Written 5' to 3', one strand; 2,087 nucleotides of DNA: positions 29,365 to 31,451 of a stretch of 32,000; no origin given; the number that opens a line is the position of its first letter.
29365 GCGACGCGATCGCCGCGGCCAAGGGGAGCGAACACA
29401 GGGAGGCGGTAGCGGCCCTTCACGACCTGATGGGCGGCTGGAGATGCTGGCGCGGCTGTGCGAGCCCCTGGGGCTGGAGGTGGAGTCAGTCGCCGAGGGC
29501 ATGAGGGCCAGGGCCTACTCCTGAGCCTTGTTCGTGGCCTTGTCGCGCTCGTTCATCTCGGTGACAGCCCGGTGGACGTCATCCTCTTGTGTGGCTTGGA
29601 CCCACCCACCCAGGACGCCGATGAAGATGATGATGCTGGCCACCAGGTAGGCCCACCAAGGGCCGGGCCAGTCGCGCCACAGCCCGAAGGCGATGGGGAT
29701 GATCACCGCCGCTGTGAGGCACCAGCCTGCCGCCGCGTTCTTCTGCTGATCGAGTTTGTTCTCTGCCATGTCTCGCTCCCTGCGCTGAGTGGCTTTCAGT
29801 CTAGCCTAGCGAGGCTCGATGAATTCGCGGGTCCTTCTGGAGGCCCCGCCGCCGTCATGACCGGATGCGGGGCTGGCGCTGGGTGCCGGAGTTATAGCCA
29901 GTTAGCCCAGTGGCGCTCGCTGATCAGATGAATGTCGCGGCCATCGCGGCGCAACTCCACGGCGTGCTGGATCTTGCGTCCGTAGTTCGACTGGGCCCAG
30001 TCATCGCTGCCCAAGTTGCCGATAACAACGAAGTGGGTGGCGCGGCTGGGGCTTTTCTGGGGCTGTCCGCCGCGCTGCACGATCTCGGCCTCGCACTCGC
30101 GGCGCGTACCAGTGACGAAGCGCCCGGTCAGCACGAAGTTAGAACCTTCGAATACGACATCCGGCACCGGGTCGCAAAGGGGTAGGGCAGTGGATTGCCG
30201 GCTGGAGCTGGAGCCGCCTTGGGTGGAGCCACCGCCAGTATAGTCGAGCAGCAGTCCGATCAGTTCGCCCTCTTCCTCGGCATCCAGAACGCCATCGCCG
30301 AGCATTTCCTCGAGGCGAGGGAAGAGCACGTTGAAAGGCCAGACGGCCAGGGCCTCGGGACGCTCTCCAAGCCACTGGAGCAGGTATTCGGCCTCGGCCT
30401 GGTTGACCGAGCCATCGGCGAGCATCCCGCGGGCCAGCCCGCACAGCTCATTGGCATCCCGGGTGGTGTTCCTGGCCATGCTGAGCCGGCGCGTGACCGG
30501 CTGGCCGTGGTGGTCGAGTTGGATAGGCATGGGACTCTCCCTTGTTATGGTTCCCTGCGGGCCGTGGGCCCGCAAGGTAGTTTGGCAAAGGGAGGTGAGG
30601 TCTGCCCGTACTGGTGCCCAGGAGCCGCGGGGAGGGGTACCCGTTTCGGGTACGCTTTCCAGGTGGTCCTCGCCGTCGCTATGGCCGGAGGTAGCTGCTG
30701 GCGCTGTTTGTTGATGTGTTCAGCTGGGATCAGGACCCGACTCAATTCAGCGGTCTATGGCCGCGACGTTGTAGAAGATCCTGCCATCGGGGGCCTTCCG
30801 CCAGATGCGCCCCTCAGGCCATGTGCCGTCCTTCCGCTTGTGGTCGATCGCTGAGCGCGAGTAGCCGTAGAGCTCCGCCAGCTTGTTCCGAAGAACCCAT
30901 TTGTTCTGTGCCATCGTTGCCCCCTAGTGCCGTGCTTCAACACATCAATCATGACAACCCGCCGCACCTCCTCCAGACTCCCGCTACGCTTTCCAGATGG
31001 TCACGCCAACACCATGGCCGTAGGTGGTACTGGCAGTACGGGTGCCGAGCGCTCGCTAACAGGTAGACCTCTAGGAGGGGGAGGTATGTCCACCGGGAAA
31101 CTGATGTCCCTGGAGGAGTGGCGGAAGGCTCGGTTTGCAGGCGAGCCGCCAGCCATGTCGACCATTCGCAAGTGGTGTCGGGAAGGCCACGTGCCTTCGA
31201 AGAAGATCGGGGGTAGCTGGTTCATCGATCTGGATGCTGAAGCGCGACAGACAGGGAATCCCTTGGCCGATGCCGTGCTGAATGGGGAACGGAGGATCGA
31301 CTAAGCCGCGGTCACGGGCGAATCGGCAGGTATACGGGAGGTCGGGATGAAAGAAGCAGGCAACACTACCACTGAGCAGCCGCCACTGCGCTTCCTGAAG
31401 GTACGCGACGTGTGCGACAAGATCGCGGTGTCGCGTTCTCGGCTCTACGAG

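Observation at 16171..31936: Integrase-led 15.8-kb island beside tandem tRNA-Lys has phage-satellite architecture but atypical cargo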

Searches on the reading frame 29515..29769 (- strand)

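Call 8: search_protein_families(library=pfam, max_evalue=0.01, proteins=[window:29515-29769:-])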
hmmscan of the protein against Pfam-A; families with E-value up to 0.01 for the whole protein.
window:29515-29769:- (84 aa): 1 family
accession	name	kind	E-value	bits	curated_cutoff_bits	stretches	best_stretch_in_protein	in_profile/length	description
PF00487.30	FA_desaturase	-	0.0091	16.2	29.7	1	8-71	131-196/253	Fatty acid desaturase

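Call 10: search_protein_families(library=phrogs, max_evalue=0.001, proteins=[window:29515-29769:-])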
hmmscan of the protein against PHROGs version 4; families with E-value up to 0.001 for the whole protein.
window:29515-29769:- (84 aa): 0 families

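Call 32: search_protein_families(library=padloc, max_evalue=0.001, proteins=[window:29515-29769:-])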
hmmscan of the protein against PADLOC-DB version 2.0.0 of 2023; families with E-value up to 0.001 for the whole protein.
window:29515-29769:- (84 aa): 0 families

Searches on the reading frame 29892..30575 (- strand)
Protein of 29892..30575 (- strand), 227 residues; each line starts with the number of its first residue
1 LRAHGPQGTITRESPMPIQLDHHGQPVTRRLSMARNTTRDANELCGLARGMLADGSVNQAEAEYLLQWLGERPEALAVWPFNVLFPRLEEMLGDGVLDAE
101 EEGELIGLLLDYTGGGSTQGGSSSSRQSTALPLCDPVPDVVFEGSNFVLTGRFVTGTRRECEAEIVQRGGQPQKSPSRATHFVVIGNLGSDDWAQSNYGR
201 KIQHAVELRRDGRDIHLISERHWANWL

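Call 8: search_protein_families(library=pfam, max_evalue=0.01, proteins=[window:29892-30575:-])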
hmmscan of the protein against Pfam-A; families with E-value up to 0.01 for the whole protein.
window:29892-30575:- (227 aa): 0 families

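Call 10: search_protein_families(library=phrogs, max_evalue=0.001, proteins=[window:29892-30575:-])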
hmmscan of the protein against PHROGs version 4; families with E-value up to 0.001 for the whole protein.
window:29892-30575:- (227 aa): 1 family
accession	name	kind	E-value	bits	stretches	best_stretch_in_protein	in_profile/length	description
phrog_3989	-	unknown function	3.8e-56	191.5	1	34-226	101-291/296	-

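Call 32: search_protein_families(library=padloc, max_evalue=0.001, proteins=[window:29892-30575:-])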
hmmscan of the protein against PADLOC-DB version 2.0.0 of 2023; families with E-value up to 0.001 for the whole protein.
window:29892-30575:- (227 aa): 0 families

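Call 87: search_protein_families(library=ncbifam, max_evalue=0.01, proteins=[window:29892-30575:-])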
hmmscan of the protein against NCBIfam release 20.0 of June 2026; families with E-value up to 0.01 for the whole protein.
window:29892-30575:- (227 aa): 3 families
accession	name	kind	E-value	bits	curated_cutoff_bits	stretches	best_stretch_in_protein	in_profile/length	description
NF004844.0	PRK06195.1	equivalog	2.9e-08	33.5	373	1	122-222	201-301/309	DNA polymerase III subunit epsilon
NF005932.1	PRK07956.1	equivalog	3e-05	22.7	369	1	141-187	592-638/664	NAD-dependent DNA ligase LigA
TIGR00575.1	dnlj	equivalog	0.0003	19.3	444.45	1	141-188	584-631/652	NAD-dependent DNA ligase LigA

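Call 88: search_solved_structures(query=window:29892-30575:-, max_evalue=1)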
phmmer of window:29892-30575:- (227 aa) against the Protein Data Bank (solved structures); distinct sequences matched with E-value up to 1: 2.
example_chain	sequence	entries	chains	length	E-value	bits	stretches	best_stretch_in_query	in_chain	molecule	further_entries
9vse_A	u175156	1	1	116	0.016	18.1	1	135-189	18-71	DNA ligase A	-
2ebu_A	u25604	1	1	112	0.71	12.8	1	138-188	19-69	Replication factor C subunit 1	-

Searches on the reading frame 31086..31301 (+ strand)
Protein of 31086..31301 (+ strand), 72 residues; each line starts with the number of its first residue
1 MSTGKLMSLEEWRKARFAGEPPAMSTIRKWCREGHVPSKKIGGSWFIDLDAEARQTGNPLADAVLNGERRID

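Call 8: search_protein_families(library=pfam, max_evalue=0.01, proteins=[window:31086-31301:+])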
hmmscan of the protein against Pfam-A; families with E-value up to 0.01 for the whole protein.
seq(72 aa): 2 families
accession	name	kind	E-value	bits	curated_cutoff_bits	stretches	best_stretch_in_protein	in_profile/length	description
PF07825.17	Exc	-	5.2e-06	26.8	23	1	7-58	3-55/77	Excisionase-like protein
PF12728.13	HTH_17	-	0.00028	21.5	27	1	25-49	16-40/51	Helix-turn-helix domain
